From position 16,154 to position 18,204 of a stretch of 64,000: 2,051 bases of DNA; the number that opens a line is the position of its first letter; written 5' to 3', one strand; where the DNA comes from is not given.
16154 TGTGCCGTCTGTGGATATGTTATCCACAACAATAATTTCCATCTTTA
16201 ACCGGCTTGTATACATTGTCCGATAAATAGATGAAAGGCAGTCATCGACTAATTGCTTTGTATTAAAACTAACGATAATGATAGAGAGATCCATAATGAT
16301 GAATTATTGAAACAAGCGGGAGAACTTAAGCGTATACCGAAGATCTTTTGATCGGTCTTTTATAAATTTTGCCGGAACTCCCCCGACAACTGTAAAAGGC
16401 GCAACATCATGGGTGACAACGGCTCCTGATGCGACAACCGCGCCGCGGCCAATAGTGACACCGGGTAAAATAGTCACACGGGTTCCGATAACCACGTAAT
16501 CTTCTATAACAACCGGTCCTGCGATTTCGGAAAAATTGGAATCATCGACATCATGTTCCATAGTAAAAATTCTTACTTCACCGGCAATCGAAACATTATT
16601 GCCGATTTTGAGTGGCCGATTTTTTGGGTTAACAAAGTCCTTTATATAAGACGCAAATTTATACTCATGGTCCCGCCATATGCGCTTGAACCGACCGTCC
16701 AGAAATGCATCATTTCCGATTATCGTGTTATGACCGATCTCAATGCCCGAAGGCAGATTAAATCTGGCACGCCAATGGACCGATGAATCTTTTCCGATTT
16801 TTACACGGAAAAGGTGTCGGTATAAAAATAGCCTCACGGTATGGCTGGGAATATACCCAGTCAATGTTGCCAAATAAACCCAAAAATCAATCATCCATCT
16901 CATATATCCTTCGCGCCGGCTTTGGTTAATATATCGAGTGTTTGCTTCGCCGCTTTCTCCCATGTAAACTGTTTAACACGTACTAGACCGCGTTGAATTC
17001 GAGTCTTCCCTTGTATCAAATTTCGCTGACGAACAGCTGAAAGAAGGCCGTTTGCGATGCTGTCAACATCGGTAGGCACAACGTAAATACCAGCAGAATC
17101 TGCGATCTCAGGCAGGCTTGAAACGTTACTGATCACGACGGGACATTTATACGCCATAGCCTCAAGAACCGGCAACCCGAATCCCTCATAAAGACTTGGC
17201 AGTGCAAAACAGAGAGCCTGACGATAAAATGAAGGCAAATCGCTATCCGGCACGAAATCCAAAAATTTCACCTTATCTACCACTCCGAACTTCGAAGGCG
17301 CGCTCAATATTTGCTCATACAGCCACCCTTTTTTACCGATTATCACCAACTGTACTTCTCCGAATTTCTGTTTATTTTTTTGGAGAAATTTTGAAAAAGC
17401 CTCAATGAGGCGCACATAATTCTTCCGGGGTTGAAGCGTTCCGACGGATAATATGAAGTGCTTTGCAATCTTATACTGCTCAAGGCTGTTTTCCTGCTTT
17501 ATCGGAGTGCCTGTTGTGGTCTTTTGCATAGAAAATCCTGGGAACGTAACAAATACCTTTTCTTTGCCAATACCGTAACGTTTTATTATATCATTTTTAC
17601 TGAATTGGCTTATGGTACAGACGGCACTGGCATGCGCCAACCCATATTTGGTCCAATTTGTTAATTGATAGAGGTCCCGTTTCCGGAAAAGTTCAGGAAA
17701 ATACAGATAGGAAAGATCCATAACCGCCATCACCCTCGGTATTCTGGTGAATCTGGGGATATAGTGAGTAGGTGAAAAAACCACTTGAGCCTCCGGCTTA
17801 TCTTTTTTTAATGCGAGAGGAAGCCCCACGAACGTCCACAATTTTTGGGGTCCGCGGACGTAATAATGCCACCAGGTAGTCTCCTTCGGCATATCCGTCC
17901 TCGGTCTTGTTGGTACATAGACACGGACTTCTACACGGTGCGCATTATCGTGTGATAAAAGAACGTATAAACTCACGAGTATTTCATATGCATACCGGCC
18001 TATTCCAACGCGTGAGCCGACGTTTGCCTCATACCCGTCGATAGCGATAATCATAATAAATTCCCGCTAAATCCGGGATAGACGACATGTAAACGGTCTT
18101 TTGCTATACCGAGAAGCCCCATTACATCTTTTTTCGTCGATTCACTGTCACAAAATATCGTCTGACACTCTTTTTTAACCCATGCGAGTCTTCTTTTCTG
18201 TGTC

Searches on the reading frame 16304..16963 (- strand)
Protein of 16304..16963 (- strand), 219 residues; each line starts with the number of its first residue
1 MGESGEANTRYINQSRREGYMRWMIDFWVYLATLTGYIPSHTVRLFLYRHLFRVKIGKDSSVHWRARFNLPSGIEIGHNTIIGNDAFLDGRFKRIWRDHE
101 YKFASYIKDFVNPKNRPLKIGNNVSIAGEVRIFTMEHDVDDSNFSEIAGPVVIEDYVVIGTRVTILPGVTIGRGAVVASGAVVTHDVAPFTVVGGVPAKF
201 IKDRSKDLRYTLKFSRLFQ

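Call 7: search_protein_families(library=pfam, proteins=[window:16304-16963:-], max_evalue=10)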
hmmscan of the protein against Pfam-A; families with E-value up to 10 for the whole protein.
window:16304-16963:- (219 aa): 3 families
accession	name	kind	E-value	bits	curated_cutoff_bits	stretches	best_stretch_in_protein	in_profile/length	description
PF00132.30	Hexapep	-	4.8e-13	48.6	27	3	151-185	2-36/36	Bacterial transferase hexapeptide (six repeats)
PF14602.12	Hexapep_2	-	2.2e-08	34.1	27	1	150-184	1-33/34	Hexapeptide repeat of succinyl-transferase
PF25084.1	LbH_EIF2B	-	0.0044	17.5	54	1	147-187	64-103/105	EIF2B subunit epsilon LbH domain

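Call 55: search_protein_families(library=ncbifam, proteins=[window:16304-16963:-], max_evalue=0.001)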
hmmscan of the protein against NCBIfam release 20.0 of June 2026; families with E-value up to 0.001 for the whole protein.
window:16304-16963:- (219 aa): 36 families (the best 25 are shown)
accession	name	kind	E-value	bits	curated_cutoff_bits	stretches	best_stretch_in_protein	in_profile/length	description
NF007797.0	PRK10502.1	subfamily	2.8e-24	85.7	192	2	117-206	92-181/183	WcaF family extracellular polysaccharide biosynthesis acetyltransferase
NF058585.1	HptprglPActTf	PfamEq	1.6e-23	83.2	300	2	118-207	78-163/172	heptaprenylglyceryl phosphate O-acetyltransferase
TIGR03532.1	DapD_Ac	equivalog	6.7e-22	78.2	231.75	1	148-206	158-216/231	2,3,4,5-tetrahydropyridine-2,6-dicarboxylate N-acetyltransferase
NF007499.0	PRK10092.1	equivalog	9.3e-22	77.7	314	1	116-202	92-181/183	maltose O-acetyltransferase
TIGR03308.1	phn_thr-fam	hypoth_equivalog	1.6e-19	70.5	201.65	1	111-204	68-162/204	phosphonate metabolim protein, transferase hexapeptide repeat family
NF000490.1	chloram_CatB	equivalog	1.4e-17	63.7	350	1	145-208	105-168/210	type B chloramphenicol O-acetyltransferase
NF000311.1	Vat_ABCDEFH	equivalog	5.8e-16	58.7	300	1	147-206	107-166/201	Vat family streptogramin A O-acetyltransferase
NF033468.1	stregram_VatI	exception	7.8e-16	58.5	415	1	147-204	109-166/208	streptogramin A O-acetyltransferase Vat(I)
NF038307.1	EPS_acetyl_HpsU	equivalog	8.3e-16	58.1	305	2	116-200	90-174/178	hormogonium polysaccharide biosynthesis acetyltransferase HpsU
NF000101.1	stregram_VatA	exception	2.6e-15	56.6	450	1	148-207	116-175/219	streptogramin A O-acetyltransferase Vat(A)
NF007076.0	PRK09527.1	equivalog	2.6e-14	53.1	347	1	118-210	96-192/203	galactoside O-acetyltransferase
TIGR04008.1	WcaF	equivalog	8e-14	51.9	326.3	1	118-205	92-179/180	colanic acid biosynthesis acetyltransferase WcaF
TIGR03570.1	NeuD_NnaD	subfamily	1e-13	51.4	160.8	1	119-199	119-202/202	NeuD/PglB/VioB family sugar acetyltransferase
NF007240.0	PRK09677.1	equivalog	1.5e-13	50.7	243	1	118-206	86-186/192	putative lipopolysaccharide biosynthesis O-acetyl transferase WbbJ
NF000504.1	stregram_VatH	exception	2.9e-13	50.2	475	1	146-206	113-173/216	streptogramin A O-acetyltransferase Vat(H)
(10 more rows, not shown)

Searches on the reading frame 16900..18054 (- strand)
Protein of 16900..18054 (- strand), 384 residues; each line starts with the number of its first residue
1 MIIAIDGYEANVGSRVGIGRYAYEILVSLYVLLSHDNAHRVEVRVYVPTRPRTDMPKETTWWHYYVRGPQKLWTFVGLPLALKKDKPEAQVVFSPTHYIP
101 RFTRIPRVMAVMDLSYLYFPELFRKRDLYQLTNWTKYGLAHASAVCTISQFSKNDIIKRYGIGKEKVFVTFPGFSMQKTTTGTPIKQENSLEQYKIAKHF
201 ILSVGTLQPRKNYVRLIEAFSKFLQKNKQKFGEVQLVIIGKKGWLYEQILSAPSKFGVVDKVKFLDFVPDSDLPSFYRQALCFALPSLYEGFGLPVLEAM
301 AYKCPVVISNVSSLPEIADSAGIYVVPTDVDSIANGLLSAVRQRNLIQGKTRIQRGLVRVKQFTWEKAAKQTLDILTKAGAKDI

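Call 7: search_protein_families(library=pfam, proteins=[window:16900-18054:-], max_evalue=10)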
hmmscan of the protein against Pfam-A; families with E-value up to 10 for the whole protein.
window:16900-18054:- (384 aa): 7 families
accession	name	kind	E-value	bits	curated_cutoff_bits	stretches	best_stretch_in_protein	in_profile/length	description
PF00534.26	Glycos_transf_1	-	1.8e-33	115.9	26.4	1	198-345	15-160/172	Glycosyl transferases group 1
PF13692.12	Glyco_trans_1_4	-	1.5e-27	97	27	1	200-340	3-139/142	Glycosyl transferases group 1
PF20706.3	GT4-conflict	-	3e-09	36.8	26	1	163-316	170-318/385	Family 4 Glycosyltransferase in conflict systems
PF13439.12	Glyco_transf_4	-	1e-06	29.3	28.5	1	34-174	13-166/170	Glycosyltransferase Family 4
PF13524.12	Glyco_trans_1_2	-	0.00026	21.4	25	1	222-373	4-143/144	Glycosyl transferase-like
PF00982.27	Glyco_transf_20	-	0.00051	19.3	32.5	1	192-242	269-319/473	Glycosyltransferase family 20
PF13579.12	Glyco_trans_4_4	-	0.02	15.7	29.7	1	40-169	37-154/158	Glycosyl transferase 4-like domain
